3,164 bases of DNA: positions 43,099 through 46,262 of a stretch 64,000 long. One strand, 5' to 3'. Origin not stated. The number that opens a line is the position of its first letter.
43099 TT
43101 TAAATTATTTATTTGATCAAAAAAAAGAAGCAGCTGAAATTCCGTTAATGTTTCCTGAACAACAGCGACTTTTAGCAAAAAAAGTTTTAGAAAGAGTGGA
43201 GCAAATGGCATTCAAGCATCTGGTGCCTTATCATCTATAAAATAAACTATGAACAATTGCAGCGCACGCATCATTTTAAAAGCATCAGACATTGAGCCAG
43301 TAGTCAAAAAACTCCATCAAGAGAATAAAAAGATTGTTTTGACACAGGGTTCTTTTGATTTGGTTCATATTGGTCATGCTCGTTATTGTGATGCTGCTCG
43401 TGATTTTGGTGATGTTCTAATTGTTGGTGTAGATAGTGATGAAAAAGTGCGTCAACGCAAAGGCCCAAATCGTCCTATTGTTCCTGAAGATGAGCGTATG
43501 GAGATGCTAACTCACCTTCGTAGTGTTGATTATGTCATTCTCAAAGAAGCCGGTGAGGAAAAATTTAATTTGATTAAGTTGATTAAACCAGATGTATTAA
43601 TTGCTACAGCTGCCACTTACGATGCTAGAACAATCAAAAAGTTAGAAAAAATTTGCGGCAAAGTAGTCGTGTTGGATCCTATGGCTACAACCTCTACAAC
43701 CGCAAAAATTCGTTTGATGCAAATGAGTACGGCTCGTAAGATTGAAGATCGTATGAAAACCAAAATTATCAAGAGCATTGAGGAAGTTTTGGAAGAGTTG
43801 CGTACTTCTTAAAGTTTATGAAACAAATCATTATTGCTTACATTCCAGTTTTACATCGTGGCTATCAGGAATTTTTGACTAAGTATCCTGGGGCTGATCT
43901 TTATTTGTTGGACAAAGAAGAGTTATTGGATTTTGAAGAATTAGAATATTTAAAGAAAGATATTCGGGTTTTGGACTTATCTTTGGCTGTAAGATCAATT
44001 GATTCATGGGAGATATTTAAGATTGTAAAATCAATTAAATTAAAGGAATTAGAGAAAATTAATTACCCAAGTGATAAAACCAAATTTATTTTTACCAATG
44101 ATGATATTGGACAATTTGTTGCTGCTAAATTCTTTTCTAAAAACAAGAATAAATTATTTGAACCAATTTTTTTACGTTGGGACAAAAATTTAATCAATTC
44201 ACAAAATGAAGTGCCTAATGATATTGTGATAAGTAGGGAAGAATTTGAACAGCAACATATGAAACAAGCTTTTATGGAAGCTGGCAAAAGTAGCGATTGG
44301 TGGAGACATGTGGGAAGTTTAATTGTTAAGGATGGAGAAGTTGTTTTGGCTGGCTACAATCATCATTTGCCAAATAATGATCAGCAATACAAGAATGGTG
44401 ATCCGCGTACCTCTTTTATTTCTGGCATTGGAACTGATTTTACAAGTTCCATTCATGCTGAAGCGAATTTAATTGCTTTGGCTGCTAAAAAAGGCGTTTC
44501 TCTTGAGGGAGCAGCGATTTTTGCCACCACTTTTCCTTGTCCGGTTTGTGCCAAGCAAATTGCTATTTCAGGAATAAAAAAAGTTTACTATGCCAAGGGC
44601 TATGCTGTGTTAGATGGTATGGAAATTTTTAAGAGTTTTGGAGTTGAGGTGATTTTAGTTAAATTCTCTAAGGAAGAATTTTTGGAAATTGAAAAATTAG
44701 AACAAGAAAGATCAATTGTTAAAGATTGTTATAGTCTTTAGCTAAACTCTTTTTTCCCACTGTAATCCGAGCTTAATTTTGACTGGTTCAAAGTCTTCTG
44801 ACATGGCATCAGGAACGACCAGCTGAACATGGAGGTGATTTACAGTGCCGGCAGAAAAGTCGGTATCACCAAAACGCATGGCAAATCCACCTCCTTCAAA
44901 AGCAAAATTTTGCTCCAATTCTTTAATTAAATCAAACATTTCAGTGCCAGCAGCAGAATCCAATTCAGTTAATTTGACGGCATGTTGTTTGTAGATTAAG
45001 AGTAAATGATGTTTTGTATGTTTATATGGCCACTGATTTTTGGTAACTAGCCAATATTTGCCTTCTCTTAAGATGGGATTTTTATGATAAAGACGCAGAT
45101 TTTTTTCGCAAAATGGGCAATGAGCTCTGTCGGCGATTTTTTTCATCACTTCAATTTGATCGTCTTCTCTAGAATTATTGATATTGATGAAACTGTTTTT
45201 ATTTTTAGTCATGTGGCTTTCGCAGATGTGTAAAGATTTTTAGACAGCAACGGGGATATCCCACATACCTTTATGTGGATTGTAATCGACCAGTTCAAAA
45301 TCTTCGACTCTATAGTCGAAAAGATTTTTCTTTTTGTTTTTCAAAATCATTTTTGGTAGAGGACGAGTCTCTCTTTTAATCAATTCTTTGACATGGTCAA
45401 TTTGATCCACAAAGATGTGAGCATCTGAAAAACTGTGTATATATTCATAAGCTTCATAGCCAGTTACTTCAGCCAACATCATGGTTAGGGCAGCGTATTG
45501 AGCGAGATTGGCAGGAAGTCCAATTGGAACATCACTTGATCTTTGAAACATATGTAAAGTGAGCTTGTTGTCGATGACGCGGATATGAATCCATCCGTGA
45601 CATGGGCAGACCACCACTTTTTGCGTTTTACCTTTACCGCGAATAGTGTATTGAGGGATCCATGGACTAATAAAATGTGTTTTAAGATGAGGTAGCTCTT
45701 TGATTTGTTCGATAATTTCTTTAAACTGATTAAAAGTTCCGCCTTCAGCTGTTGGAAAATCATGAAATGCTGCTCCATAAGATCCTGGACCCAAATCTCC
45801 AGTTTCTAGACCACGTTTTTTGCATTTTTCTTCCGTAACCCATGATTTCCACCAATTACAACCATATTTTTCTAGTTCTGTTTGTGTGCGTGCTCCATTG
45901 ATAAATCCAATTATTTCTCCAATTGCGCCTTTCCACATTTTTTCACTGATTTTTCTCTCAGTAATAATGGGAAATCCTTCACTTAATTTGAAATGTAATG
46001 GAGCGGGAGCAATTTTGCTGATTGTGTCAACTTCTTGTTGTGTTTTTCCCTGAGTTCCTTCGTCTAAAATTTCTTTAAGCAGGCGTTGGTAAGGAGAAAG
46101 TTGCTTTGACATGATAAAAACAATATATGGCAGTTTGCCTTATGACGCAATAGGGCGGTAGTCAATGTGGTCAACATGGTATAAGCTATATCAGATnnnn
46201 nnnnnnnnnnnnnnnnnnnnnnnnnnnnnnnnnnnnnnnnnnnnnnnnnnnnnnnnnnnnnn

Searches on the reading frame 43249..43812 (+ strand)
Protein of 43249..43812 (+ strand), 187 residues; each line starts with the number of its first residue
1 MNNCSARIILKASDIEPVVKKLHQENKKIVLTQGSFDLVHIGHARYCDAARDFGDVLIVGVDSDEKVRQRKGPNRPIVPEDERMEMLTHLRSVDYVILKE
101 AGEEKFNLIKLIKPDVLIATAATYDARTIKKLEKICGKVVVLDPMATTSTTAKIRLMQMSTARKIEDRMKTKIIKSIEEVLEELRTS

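Call 3: search_protein_families(library=pfam, proteins=[window:43249-43812:+], max_evalue=0.01)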
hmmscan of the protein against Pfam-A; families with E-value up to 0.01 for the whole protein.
window:43249-43812:+ (187 aa): 2 families
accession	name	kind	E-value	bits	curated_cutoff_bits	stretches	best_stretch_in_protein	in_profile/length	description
PF01467.32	CTP_transf_like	-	2.8e-20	73.3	21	1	32-139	2-105/133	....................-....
PF06574.18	FAD_syn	-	0.0014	18.9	27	1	24-98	3-82/158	FAD synthetase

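Call 4: search_protein_families(library=ncbifam, proteins=[window:43249-43812:+], max_evalue=0.01)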
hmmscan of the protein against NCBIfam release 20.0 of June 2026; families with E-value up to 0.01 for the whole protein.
window:43249-43812:+ (187 aa): 9 families
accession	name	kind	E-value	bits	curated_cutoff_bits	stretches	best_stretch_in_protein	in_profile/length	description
TIGR02199.1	rfaE_dom_II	equivalog_domain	9e-35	119.6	181.5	1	19-156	3-141/144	D-glycero-beta-D-manno-heptose 1-phosphate adenylyltransferase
NF008454.0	PRK11316.1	equivalog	1.2e-30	106.6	521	1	8-158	321-472/475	bifunctional D-glycero-beta-D-manno-heptose-7-phosphate kinase/D-glycero-beta-D-manno-heptose 1-phosphate adenylyltransferase HldE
TIGR00125.1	cyt_tran_rel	domain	7.8e-17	61.2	27.7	1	29-95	1-64/65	adenylyltransferase/cytidyltransferase family protein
TIGR01518.1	g3p_cytidyltrns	equivalog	1e-10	41.8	165.4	1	30-147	1-114/125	glycerol-3-phosphate cytidylyltransferase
NF001985.0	PRK00777.1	subfamily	6.6e-09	36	104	1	27-92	5-67/157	pantetheine-phosphate adenylyltransferase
NF002250.0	PRK01170.1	subfamily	1.5e-06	27.9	489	1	28-92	1-63/322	bifunctional pantetheine-phosphate adenylyltransferase/NTP phosphatase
NF041124.1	CoaD_Thcocales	equivalog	2.8e-06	27.3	290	1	27-93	5-69/156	phosphopantetheine adenylyltransferase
NF004162.0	PRK05627.1-5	equivalog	2.1e-05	24.1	241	1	23-103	9-90/304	bifunctional riboflavin kinase/FAD synthetase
NF005518.0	PRK07143.1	equivalog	0.0036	16.8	232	0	25-100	13-88/281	hypothetical protein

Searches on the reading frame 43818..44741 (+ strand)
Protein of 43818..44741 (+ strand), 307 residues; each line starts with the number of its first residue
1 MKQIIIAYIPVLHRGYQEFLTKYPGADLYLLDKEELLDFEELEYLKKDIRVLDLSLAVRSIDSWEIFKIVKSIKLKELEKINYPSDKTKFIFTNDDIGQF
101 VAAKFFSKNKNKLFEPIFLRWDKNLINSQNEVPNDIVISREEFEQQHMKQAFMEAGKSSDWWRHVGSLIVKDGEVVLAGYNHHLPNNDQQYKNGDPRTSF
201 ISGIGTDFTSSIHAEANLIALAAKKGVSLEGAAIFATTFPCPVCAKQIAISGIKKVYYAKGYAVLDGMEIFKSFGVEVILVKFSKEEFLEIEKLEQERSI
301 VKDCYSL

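Call 3: search_protein_families(library=pfam, proteins=[window:43818-44741:+], max_evalue=0.01)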
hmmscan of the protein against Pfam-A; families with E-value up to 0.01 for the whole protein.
window:43818-44741:+ (307 aa): 3 families
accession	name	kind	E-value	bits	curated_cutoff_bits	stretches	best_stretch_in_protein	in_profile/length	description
PF00383.29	dCMP_cyt_deam_1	-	2.9e-18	66.1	25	1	143-259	3-101/102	Cytidine and deoxycytidylate deaminase zinc-binding region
PF14437.12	MafB19-deam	-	4.7e-11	43.2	27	1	145-262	4-103/142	MafB19-like deaminase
PF14439.12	Bd3614-deam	-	0.0094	16.4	38.5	0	211-258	34-88/113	Bd3614-like deaminase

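Call 4: search_protein_families(library=ncbifam, proteins=[window:43818-44741:+], max_evalue=0.01)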
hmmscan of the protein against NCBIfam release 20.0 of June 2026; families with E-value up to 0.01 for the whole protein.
window:43818-44741:+ (307 aa): 3 families
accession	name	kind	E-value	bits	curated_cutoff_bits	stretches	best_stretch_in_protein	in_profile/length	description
TIGR02571.1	ComEB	equivalog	4.2e-21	75.5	219.45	1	140-287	2-144/151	ComE operon protein 2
NF041025.1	antiphage_deaminase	equivalog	2e-20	73.1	400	1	206-269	332-396/437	anti-phage dCTP deaminase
TIGR00326.1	eubact_ribD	equivalog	0.0011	18.2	156.35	0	212-279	43-117/343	bifunctional diaminohydroxyphosphoribosylaminopyrimidine deaminase/5-amino-6-(5-phosphoribosylamino)uracil reductase RibD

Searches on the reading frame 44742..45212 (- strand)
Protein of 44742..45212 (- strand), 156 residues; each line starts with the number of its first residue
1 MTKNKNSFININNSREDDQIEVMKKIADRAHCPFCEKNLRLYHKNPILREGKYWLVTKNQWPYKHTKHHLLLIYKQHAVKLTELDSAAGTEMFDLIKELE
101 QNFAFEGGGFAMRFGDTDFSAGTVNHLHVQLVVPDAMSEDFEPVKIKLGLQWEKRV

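Call 3: search_protein_families(library=pfam, proteins=[window:44742-45212:-], max_evalue=0.01)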
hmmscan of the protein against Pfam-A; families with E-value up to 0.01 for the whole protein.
window:44742-45212:- (156 aa): 2 families
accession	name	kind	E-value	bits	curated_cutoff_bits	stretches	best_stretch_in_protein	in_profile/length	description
PF01230.28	HIT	-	0.00015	22.8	21.5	1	66-133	25-94/98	HIT domain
PF16285.10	DUF4931_N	-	0.0088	16.6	24.1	0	28-132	16-119/124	Domain of unknown function (DUF4931) N-terminal domain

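Call 4: search_protein_families(library=ncbifam, proteins=[window:44742-45212:-], max_evalue=0.01)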
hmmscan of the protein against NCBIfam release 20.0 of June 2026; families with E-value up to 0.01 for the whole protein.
window:44742-45212:- (156 aa): 0 families

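Call 62: search_solved_structures(query=window:44745-45212:-, max_evalue=0.01)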
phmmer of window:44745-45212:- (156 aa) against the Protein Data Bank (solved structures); distinct sequences matched with E-value up to 0.01: 0.

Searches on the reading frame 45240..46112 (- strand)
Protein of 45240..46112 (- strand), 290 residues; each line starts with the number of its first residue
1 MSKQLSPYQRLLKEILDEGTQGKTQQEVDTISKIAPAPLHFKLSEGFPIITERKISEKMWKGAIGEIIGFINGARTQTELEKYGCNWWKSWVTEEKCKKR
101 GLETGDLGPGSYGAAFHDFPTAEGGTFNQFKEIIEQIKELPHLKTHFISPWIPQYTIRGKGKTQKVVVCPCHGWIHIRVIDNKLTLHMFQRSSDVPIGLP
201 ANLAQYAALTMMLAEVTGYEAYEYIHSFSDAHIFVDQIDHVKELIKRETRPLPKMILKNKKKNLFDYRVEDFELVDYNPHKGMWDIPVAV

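Call 3: search_protein_families(library=pfam, proteins=[window:45240-46112:-], max_evalue=0.01)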
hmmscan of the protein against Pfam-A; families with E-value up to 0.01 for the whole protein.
window:45240-46112:- (290 aa): 2 families
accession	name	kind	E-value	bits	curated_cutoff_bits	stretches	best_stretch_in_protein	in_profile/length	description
PF00303.24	Thymidylat_synt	-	2.3e-66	224.1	24.3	1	7-282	2-259/266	Thymidylate synthase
PF22053.2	DUF6938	-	0.0035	17.4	27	1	129-247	82-201/236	Domain of unknown function (DUF6938)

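Call 4: search_protein_families(library=ncbifam, proteins=[window:45240-46112:-], max_evalue=0.01)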
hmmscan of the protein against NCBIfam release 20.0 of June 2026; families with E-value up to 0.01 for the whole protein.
window:45240-46112:- (290 aa): 8 families
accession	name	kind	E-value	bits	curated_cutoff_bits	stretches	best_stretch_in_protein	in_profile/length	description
NF002497.0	PRK01827.1-3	equivalog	1.2e-59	201.7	327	1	7-282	3-257/264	thymidylate synthase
NF002496.0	PRK01827.1-2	equivalog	9.2e-56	189.2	325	2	105-283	142-312/318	thymidylate synthase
TIGR03284.1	thym_sym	equivalog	9.2e-56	189.2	108.35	2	101-283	116-290/296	thymidylate synthase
NF002499.0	PRK01827.1-5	equivalog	4.8e-50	170.2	405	1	8-283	4-258/264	thymidylate synthase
NF002495.0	PRK01827.1-1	equivalog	1.3e-36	126.5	327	1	1-290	1-279/279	thymidylate synthase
NF002498.0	PRK01827.1-4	equivalog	1.2e-30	106.8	427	1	8-282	4-276/283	thymidylate synthase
NF010393.0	PRK13821.1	equivalog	6.9e-29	100.9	576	2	8-95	4-87/323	thymidylate synthase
TIGR03283.1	thy_syn_methano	equivalog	3.5e-07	29.9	174.55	1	112-237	90-197/201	thymidylate synthase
